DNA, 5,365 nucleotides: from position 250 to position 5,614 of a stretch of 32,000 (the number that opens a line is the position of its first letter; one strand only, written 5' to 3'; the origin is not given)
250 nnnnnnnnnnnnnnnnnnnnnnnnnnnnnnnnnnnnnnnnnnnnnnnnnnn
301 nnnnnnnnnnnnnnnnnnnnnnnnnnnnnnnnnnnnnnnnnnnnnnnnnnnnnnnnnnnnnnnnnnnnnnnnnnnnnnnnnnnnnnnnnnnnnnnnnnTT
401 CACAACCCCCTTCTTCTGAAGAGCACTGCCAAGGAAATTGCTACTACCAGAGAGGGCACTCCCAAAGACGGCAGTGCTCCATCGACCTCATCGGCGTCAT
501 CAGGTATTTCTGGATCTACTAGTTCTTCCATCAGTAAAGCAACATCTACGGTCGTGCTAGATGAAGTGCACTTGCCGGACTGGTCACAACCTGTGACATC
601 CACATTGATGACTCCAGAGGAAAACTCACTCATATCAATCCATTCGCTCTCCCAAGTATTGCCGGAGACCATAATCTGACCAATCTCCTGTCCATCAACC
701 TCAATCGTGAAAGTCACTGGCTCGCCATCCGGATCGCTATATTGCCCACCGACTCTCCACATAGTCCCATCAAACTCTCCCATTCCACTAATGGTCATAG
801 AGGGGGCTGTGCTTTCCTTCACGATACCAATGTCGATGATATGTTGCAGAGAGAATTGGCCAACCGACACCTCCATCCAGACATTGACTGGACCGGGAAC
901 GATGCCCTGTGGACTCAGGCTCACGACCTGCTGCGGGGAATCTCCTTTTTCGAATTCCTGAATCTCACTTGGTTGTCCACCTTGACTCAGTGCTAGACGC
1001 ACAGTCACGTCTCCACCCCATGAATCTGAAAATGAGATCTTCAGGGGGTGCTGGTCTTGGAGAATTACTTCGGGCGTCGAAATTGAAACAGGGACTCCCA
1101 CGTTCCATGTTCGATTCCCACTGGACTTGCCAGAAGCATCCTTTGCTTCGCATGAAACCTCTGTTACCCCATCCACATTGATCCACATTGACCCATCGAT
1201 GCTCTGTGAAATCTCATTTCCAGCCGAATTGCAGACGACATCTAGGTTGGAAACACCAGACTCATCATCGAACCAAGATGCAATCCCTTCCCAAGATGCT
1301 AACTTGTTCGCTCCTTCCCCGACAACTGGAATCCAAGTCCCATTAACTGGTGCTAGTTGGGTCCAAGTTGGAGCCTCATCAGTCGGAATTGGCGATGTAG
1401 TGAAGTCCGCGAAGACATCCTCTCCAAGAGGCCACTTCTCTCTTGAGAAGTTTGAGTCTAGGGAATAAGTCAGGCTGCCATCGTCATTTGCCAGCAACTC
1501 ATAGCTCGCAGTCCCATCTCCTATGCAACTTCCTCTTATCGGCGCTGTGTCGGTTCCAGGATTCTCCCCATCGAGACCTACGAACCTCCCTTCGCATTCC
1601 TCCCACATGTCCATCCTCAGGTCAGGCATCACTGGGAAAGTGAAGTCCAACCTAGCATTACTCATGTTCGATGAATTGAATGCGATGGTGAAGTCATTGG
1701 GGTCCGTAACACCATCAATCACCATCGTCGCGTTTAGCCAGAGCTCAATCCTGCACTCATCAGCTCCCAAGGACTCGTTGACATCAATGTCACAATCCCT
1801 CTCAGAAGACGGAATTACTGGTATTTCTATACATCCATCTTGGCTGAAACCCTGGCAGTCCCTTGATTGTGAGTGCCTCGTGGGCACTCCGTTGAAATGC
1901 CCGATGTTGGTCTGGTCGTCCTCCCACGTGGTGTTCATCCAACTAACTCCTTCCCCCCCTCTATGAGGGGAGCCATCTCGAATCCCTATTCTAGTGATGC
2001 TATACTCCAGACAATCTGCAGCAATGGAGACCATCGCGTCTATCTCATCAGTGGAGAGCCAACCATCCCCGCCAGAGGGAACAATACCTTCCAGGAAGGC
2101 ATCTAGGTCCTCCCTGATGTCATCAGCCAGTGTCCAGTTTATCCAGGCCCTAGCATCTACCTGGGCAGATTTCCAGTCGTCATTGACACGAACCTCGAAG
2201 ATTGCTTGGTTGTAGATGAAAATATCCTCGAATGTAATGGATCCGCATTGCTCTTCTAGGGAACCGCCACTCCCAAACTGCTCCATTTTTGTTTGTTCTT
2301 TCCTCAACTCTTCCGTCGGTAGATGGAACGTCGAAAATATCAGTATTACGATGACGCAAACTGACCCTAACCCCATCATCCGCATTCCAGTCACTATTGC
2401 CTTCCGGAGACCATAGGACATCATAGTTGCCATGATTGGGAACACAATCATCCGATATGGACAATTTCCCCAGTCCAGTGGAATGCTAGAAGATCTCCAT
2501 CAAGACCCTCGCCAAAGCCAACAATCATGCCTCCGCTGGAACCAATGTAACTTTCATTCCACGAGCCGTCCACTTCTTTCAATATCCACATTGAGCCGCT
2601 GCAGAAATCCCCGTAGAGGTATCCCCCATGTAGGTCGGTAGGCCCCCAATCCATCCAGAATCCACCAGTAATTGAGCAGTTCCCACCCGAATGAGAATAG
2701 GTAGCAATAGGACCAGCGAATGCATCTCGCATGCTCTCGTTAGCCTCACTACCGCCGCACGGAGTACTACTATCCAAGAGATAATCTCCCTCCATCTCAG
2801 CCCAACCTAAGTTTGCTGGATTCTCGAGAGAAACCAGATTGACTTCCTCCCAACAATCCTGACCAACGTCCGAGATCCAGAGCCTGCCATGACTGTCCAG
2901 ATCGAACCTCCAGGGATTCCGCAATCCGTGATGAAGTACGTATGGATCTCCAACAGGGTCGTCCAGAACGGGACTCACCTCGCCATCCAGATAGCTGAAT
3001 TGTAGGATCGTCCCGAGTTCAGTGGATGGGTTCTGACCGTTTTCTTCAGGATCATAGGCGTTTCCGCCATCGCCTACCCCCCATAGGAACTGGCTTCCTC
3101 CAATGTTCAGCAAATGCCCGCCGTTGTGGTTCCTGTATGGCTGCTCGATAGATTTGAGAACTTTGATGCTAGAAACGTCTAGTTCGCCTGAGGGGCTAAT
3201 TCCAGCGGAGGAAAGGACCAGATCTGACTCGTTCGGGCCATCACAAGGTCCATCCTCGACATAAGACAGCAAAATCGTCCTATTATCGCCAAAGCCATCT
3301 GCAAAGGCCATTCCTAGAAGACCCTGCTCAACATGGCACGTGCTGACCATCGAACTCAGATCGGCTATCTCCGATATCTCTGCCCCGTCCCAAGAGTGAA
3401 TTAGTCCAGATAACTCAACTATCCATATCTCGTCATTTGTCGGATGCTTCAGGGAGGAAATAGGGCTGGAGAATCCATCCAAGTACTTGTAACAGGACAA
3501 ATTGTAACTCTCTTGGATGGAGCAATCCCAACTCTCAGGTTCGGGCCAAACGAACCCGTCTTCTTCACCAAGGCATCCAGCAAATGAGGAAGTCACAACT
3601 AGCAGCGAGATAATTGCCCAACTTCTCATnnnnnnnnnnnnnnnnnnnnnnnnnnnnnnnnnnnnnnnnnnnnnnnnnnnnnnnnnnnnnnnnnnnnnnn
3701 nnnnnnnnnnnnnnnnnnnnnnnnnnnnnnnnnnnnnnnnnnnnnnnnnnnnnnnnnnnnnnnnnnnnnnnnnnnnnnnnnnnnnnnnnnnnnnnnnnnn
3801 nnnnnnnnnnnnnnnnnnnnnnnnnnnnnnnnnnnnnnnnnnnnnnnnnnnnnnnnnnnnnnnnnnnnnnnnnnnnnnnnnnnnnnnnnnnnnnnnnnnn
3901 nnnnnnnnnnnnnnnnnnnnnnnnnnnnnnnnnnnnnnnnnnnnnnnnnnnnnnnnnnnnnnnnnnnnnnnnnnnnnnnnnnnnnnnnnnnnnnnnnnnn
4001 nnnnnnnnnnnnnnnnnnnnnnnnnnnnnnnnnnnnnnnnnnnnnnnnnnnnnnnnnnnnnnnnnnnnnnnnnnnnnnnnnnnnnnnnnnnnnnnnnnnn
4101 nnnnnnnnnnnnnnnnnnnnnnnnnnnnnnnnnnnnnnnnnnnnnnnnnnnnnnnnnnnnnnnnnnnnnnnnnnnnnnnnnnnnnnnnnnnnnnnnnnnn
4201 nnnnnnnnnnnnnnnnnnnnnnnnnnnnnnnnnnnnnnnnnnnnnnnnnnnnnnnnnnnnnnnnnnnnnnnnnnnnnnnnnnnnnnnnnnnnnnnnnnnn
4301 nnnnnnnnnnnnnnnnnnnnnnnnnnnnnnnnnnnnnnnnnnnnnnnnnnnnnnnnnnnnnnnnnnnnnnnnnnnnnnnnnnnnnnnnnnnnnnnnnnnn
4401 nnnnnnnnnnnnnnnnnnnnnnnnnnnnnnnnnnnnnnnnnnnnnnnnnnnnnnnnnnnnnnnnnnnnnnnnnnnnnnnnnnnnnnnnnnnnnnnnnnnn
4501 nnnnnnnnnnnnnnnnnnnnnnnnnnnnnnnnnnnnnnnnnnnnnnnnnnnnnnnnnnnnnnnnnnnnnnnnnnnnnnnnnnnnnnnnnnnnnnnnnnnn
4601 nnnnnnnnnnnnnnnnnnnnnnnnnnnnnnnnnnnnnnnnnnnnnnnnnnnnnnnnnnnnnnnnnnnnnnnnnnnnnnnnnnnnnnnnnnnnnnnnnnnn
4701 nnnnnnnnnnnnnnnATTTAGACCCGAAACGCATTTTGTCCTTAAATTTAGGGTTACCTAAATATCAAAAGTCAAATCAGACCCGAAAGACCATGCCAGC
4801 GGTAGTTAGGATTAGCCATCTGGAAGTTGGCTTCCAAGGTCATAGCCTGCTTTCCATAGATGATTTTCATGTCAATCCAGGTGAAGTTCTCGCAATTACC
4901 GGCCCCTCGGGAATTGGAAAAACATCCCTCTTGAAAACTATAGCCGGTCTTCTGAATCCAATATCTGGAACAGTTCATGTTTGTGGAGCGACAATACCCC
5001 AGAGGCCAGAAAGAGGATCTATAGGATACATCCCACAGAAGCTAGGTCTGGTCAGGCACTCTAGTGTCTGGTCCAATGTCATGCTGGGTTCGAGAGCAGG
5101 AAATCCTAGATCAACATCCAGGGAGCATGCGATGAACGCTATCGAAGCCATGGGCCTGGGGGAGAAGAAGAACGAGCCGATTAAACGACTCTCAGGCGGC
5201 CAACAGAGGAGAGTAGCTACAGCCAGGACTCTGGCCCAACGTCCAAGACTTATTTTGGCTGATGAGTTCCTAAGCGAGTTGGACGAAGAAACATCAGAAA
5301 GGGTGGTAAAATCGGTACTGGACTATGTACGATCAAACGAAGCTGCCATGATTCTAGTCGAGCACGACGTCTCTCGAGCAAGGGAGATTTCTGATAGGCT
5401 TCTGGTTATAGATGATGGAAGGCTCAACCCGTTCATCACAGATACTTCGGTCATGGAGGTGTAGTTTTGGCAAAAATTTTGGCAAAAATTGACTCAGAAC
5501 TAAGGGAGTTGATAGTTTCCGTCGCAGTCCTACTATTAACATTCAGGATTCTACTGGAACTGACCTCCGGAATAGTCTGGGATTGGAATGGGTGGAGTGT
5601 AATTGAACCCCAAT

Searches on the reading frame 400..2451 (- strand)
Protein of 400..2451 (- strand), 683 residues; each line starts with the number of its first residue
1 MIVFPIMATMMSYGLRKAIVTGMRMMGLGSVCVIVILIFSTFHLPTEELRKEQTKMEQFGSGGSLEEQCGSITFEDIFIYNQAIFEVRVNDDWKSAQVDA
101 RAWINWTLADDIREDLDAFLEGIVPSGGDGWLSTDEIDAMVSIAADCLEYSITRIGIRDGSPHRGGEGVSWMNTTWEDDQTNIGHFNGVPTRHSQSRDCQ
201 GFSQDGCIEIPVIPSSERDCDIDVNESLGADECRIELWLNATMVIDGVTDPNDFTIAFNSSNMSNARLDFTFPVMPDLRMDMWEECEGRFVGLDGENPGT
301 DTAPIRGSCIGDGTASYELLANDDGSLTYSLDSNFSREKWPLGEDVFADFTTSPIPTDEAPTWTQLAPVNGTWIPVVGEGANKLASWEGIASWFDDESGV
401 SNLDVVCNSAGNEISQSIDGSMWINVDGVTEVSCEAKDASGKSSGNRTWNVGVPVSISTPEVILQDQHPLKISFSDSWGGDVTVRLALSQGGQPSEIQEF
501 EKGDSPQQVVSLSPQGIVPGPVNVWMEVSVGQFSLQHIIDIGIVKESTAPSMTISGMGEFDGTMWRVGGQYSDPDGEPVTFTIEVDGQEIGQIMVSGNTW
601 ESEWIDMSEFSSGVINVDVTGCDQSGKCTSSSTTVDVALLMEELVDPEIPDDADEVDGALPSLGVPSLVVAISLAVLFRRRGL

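Call 7: search_protein_families(library=pfam, proteins=[window:400-2451:-])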
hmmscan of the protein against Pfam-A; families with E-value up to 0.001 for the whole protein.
window:400-2451:- (683 aa): 0 families

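Call 8: search_protein_families(library=ncbifam, proteins=[window:400-2451:-])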
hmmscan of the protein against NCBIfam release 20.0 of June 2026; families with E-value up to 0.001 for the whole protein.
window:400-2451:- (683 aa): 0 families

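Call 27: search_protein_families(library=pfam, proteins=[window:400-2451:-], max_evalue=1)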
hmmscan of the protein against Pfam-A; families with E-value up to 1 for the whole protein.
window:400-2451:- (683 aa): 1 family
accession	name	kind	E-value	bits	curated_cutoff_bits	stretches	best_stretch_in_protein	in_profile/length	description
PF17963.7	Big_9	-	0.0093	17.3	23.6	1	570-635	26-88/89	Bacterial Ig domain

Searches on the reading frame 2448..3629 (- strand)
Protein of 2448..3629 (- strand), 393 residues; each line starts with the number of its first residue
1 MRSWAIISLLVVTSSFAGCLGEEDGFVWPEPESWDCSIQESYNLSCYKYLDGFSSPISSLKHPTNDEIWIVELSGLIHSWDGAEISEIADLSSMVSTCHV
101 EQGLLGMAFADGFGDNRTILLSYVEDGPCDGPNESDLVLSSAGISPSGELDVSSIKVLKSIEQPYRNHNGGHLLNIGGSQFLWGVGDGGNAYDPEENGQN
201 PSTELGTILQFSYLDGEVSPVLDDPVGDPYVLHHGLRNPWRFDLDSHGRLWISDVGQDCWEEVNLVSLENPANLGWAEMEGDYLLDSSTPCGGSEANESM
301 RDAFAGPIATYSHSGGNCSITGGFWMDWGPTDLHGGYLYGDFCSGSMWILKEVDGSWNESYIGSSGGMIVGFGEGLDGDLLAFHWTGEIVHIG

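Call 7: search_protein_families(library=pfam, proteins=[window:2448-3629:-])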
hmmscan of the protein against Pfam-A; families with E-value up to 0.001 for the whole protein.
window:2448-3629:- (393 aa): 1 family
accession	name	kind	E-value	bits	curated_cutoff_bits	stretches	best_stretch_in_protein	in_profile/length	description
PF07995.17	GSDH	-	4.1e-18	66.2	25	1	61-305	8-247/332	Glucose / Sorbosone dehydrogenase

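Call 8: search_protein_families(library=ncbifam, proteins=[window:2448-3629:-])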
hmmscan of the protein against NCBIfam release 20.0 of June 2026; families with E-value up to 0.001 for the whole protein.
window:2448-3629:- (393 aa): 1 family
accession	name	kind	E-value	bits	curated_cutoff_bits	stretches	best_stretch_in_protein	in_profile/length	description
TIGR03606.1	non_repeat_PQQ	subfamily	0.00023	20.1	434.55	0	36-281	12-272/454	glucose/sorbosone family PQQ-dependent dehydrogenase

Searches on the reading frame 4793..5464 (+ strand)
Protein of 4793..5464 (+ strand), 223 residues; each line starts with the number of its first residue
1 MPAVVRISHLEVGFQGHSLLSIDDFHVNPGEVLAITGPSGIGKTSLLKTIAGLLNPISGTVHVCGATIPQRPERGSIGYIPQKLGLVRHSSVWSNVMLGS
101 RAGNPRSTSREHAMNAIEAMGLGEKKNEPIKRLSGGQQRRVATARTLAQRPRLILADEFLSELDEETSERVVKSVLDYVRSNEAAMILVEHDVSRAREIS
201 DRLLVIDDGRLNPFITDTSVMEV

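Call 7: search_protein_families(library=pfam, proteins=[window:4793-5464:+])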
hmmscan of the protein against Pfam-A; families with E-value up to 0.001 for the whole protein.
window:4793-5464:+ (223 aa): 4 families
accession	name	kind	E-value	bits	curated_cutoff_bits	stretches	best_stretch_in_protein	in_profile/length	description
PF00005.33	ABC_tran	-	2.4e-31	109.6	25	1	24-159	5-135/137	ABC transporter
PF13401.12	AAA_22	-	0.00048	20.9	27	0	32-89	7-33/130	AAA domain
PF02463.25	SMC_N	-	0.00051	20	40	0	131-191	135-197/220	RecF/RecN/SMC N terminal domain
PF13191.12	AAA_16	-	0.00062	20.7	32.6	0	29-83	24-85/167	AAA ATPase domain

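Call 8: search_protein_families(library=ncbifam, proteins=[window:4793-5464:+])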
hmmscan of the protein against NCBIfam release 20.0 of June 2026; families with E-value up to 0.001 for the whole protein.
window:4793-5464:+ (223 aa): 186 families (the best 25 are shown)
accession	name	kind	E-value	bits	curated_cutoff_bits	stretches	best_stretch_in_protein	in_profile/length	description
TIGR02315.1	ABC_phnC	equivalog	1.5e-38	132.6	266.1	1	5-211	2-224/243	phosphonate ABC transporter ATP-binding protein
TIGR02982.1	heterocyst_DevA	subfamily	2e-37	128.9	295.8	1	19-211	20-219/220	ABC exporter ATP-binding subunit, DevA family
NF008428.0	PRK11264.1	equivalog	3.8e-37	127.9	406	1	4-211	3-222/250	L-cystine ABC transporter ATP-binding protein TcyN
NF006987.0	PRK09452.1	equivalog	6.1e-36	123.9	482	1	3-216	16-231/378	spermidine/putrescine ABC transporter ATP-binding protein PotA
TIGR03258.1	PhnT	equivalog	9.2e-36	123.6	499.15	1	5-212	9-219/359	2-aminoethylphosphonate ABC transport system ATP-binding subunit PhnT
NF040840.2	tungstate_WtpC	equivalog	5.1e-35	121.4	440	1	5-212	2-210/347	tungstate ABC transporter ATP-binding protein WtpC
TIGR03265.1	PhnT2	equivalog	6.3e-35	121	457.7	1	4-216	4-218/353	putative 2-aminoethylphosphonate ABC transporter ATP-binding protein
TIGR02673.1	FtsE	equivalog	1.3e-33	116.5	264.85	1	5-210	2-214/214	cell division ATP-binding protein FtsE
TIGR01188.1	drrA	subfamily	1.6e-33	116.3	312.45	1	24-211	13-202/302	daunorubicin resistance ABC transporter, ATP-binding protein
TIGR03608.1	L_ocin_972_ABC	subfamily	3e-33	115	254.85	1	8-197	2-198/206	putative bacteriocin export ABC transporter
TIGR03005.1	ectoine_ehuA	equivalog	4.1e-33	114.7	345.4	1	6-211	2-225/252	ectoine/hydroxyectoine ABC transporter ATP-binding protein EhuA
TIGR02857.1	CydD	equivalog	5.6e-33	114.7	435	1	4-199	321-523/529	thiol reductant ABC exporter subunit CydD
NF043075.1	MMSYN1_0197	equivalog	6.9e-33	114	550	1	4-213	2-213/341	spermidine/putrescine ABC transporter ATP-binding protein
TIGR01187.1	potA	subfamily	3.2e-32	111.9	355.6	1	36-212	2-180/325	polyamine ABC transporter ATP-binding protein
NF007027.0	PRK09493.1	equivalog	5e-32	111.2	379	1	16-211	13-214/240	glutamine ABC transporter ATP-binding protein GlnQ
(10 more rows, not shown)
